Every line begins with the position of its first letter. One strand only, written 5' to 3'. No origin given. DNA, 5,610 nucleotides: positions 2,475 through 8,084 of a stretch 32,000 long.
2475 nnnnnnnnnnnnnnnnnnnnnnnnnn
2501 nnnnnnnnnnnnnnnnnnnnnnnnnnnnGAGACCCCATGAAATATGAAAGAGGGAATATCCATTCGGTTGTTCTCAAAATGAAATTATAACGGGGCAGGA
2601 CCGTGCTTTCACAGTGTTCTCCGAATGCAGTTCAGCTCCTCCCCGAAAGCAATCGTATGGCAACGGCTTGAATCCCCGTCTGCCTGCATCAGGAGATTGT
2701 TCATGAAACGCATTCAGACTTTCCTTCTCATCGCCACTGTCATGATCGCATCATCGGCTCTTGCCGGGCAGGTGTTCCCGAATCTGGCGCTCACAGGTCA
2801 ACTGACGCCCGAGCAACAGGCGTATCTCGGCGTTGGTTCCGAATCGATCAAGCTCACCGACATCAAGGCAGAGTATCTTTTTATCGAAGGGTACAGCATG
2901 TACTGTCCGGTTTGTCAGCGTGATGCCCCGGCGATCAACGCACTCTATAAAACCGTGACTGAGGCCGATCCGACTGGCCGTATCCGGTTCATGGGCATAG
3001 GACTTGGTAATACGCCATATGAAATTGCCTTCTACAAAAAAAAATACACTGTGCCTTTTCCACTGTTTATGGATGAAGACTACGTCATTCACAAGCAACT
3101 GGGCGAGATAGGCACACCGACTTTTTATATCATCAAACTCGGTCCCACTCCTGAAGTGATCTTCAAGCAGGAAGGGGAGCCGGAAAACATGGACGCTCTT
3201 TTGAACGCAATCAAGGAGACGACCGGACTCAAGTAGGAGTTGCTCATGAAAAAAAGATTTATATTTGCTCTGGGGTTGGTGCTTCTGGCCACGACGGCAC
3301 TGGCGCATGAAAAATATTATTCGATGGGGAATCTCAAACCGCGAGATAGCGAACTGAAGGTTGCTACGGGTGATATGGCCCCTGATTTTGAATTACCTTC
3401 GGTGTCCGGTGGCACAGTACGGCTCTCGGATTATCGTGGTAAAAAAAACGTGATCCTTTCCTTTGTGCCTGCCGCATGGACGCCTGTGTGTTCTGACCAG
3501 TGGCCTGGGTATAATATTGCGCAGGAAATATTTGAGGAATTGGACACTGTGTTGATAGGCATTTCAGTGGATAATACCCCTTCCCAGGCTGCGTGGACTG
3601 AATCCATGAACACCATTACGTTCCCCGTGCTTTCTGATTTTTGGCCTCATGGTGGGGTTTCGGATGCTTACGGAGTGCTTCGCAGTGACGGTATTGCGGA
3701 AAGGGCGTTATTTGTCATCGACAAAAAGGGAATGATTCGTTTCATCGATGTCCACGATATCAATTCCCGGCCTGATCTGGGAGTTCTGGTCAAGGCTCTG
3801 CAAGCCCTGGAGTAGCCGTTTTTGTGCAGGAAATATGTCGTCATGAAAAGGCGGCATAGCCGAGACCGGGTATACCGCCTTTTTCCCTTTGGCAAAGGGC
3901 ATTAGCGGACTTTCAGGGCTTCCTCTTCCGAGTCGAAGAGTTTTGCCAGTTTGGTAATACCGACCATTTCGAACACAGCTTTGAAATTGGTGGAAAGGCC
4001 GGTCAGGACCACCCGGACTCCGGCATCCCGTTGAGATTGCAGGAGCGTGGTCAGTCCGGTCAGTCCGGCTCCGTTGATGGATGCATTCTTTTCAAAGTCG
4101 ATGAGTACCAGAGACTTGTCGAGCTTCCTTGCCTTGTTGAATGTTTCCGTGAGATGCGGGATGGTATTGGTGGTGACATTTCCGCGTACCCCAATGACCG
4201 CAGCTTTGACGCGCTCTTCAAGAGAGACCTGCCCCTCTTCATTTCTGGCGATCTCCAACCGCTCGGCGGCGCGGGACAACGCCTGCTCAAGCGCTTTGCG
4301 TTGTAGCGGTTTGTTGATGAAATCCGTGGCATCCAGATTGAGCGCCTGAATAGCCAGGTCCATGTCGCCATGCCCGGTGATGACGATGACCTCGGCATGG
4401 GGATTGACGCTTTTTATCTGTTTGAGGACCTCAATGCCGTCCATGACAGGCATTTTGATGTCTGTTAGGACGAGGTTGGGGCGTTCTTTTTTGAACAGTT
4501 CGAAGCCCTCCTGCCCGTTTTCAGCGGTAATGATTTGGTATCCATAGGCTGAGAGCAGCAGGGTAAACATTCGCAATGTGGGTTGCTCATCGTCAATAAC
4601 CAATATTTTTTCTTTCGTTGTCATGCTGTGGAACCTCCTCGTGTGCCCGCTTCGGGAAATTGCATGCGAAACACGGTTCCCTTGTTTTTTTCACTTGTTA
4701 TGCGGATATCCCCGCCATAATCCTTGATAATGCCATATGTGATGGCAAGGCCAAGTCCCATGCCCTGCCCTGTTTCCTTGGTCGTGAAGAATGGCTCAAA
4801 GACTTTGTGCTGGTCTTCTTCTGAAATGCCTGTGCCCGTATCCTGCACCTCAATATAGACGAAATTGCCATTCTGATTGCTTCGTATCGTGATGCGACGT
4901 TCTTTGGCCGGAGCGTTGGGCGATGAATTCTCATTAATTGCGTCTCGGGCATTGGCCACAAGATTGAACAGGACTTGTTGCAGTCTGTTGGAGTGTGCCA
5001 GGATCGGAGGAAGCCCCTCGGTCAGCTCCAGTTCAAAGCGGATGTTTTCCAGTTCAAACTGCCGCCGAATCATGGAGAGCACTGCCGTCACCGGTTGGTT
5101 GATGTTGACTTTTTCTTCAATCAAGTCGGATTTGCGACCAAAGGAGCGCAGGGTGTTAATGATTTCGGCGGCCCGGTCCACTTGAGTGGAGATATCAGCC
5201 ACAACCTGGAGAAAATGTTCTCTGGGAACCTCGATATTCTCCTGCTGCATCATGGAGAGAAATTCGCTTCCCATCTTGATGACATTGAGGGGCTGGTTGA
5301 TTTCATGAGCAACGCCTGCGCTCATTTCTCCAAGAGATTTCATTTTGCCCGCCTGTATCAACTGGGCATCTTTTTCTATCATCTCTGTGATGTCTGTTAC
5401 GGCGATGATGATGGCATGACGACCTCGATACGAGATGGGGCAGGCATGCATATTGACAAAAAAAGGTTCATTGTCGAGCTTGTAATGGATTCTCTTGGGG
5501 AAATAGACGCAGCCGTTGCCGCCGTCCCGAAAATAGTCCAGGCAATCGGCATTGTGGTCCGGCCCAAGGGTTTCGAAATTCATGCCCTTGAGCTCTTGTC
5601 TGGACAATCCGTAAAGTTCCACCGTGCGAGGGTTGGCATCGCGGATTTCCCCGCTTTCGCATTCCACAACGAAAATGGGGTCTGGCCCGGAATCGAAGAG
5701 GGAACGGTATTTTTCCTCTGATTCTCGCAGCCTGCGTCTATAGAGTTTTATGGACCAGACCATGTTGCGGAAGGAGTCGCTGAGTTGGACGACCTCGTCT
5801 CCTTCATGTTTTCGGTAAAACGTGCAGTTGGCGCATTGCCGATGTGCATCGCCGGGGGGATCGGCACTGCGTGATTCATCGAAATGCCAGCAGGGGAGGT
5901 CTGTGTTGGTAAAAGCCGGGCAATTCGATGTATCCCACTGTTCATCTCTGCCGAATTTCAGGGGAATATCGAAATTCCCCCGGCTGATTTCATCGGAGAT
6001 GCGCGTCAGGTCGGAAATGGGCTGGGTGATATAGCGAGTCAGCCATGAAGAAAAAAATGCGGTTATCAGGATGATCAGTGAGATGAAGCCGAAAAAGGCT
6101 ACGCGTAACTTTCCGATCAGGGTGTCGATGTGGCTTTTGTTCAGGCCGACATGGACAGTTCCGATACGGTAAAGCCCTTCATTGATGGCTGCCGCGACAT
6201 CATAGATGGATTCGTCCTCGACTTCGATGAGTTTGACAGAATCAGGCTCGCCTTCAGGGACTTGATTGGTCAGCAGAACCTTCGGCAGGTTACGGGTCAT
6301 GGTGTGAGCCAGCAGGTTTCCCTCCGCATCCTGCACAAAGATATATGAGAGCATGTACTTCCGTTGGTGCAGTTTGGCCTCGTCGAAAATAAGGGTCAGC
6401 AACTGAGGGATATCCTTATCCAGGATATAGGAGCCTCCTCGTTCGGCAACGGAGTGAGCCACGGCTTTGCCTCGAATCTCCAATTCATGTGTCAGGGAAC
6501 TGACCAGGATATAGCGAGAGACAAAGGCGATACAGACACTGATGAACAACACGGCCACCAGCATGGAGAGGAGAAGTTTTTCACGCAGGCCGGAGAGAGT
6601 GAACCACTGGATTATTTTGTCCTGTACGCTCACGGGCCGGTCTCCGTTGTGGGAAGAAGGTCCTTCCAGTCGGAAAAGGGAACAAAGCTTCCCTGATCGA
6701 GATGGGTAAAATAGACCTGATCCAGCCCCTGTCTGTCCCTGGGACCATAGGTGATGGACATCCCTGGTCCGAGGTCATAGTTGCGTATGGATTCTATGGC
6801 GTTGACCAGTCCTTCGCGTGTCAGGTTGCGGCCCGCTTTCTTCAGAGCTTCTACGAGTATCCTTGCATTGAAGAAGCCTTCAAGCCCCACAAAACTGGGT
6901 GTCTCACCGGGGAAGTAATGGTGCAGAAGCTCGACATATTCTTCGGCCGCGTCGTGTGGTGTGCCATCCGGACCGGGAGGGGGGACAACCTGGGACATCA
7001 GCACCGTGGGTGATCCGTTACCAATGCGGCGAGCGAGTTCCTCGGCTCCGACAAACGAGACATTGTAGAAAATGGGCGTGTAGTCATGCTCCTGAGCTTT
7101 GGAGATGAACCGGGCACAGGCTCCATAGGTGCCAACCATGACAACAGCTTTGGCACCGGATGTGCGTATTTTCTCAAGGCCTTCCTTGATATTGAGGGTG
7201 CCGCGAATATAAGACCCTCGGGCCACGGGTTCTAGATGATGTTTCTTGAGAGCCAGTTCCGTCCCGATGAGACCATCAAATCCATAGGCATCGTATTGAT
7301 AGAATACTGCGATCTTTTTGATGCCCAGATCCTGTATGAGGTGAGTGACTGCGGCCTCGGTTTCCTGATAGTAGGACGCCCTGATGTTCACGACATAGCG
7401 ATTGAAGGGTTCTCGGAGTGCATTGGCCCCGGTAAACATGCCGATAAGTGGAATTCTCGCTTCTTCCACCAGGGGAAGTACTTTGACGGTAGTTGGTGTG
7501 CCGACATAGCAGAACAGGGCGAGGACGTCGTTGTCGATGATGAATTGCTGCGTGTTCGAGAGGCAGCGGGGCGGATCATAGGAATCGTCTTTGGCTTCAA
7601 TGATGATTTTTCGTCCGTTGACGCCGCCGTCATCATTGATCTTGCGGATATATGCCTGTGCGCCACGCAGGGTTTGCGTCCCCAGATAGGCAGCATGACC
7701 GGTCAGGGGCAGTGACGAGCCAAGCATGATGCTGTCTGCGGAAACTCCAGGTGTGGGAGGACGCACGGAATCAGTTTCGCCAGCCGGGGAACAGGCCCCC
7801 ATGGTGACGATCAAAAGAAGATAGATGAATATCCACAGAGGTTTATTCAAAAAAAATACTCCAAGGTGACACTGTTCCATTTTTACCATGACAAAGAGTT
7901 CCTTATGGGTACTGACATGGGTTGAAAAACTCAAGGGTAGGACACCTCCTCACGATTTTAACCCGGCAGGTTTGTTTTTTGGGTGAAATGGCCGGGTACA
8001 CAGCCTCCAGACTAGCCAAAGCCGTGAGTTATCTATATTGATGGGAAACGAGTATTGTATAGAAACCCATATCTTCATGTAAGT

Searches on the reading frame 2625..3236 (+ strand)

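Call 49: search_protein_families(library=pfam, proteins=[window:2625-3236:+], max_evalue=0.001)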
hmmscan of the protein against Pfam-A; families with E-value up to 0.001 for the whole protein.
window:2625-3236:+ (203 aa): 2 families
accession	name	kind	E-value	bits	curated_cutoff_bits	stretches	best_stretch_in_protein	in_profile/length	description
PF00578.27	AhpC-TSA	-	4.9e-09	36.6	26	1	53-170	7-115/124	AhpC/TSA family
PF08534.16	Redoxin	-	0.00054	20.2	26.6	1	69-170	15-122/148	Redoxin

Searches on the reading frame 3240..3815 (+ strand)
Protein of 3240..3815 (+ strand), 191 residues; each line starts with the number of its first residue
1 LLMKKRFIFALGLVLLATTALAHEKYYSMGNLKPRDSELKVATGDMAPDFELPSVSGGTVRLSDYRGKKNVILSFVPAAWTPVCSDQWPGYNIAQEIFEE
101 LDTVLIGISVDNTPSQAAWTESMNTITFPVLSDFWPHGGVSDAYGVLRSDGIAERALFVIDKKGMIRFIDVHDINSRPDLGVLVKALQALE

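Call 49: search_protein_families(library=pfam, proteins=[window:3240-3815:+], max_evalue=0.001)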
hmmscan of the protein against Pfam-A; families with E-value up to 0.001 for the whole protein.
window:3240-3815:+ (191 aa): 2 families
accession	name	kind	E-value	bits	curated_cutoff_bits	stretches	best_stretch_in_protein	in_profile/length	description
PF00578.27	AhpC-TSA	-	7e-36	123.3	26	1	44-168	2-123/124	AhpC/TSA family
PF08534.16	Redoxin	-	1e-23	84.2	26.6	1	43-176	2-138/148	Redoxin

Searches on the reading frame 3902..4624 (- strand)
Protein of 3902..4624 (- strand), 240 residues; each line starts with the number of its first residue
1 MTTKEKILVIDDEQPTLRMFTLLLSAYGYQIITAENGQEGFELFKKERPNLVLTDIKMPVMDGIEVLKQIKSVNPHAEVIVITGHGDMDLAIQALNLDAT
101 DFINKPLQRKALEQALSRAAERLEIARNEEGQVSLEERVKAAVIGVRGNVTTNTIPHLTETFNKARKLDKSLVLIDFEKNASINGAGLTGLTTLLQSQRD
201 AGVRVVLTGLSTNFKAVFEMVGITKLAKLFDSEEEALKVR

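Call 49: search_protein_families(library=pfam, proteins=[window:3902-4624:-], max_evalue=0.001)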
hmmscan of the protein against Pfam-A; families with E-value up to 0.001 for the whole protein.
window:3902-4624:- (240 aa): 3 families
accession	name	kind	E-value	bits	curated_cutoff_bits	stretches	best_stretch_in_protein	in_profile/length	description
PF00072.30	Response_reg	-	2.6e-31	108.5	30.2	1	7-116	1-110/111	Response regulator receiver domain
PF01740.26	STAS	-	3.3e-09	36.9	22.6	1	134-236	3-106/106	STAS domain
PF13466.11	STAS_2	-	4.8e-05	23.9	29.2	1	146-223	3-79/80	STAS domain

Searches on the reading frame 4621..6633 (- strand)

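Call 49: search_protein_families(library=pfam, proteins=[window:4621-6633:-], max_evalue=0.001)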
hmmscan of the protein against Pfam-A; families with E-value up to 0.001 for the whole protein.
window:4621-6633:- (670 aa): 9 families
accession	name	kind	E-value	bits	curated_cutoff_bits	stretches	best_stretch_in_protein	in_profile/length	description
PF02518.31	HATPase_c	-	1.3e-25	90.4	26.4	1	548-661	3-109/111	Histidine kinase-, DNA gyrase B-, and HSP90-like ATPase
PF17203.10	sCache_3_2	-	2.3e-12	47.6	28.4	1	45-177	4-139/140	Single cache domain 3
PF00512.31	HisKA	-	9.2e-11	42.1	26.9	1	434-501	2-63/66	His Kinase A (phospho-acceptor) domain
PF13426.13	PAS_9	-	3.2e-10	40.6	27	1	317-417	1-103/103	PAS domain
PF13188.13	PAS_8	-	3.5e-08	33.5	21.8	1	307-366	1-56/65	PAS domain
PF00989.32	PAS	-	9.4e-08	32.5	22.6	1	307-415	1-113/113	PAS fold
PF14501.12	HATPase_c_5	-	2.6e-06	27.7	22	1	553-650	8-93/102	GHKL domain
PF00672.30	HAMP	-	2.8e-05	24.8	25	0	197-227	1-31/53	HAMP domain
PF08448.16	PAS_4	-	0.00019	22.1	23.1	1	313-417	1-107/110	PAS fold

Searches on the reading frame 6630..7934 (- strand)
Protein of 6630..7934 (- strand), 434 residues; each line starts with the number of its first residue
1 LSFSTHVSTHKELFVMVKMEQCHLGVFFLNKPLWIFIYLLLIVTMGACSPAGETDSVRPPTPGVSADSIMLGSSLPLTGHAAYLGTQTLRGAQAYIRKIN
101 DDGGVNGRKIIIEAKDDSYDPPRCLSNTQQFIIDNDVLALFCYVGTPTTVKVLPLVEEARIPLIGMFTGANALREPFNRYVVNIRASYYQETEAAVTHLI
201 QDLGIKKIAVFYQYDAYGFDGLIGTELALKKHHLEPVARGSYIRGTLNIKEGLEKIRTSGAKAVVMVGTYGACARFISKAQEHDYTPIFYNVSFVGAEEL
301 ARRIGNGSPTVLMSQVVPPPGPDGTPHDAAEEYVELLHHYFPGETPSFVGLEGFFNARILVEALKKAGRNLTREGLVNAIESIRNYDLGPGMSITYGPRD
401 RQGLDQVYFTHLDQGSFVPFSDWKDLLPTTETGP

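Call 49: search_protein_families(library=pfam, proteins=[window:6630-7934:-], max_evalue=0.001)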
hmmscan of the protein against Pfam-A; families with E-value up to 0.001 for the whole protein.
window:6630-7934:- (434 aa): 3 families
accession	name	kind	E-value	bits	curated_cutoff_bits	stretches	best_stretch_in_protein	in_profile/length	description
PF13458.12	Peripla_BP_6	-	2.2e-55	189.1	31.7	1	69-414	2-341/343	Periplasmic binding protein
PF01094.35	ANF_receptor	-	2.4e-08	33.8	25.4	1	96-290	10-207/353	Receptor family ligand binding region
PF13433.12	Peripla_BP_5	-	3e-07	30.3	27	1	77-159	9-91/363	Periplasmic binding protein domain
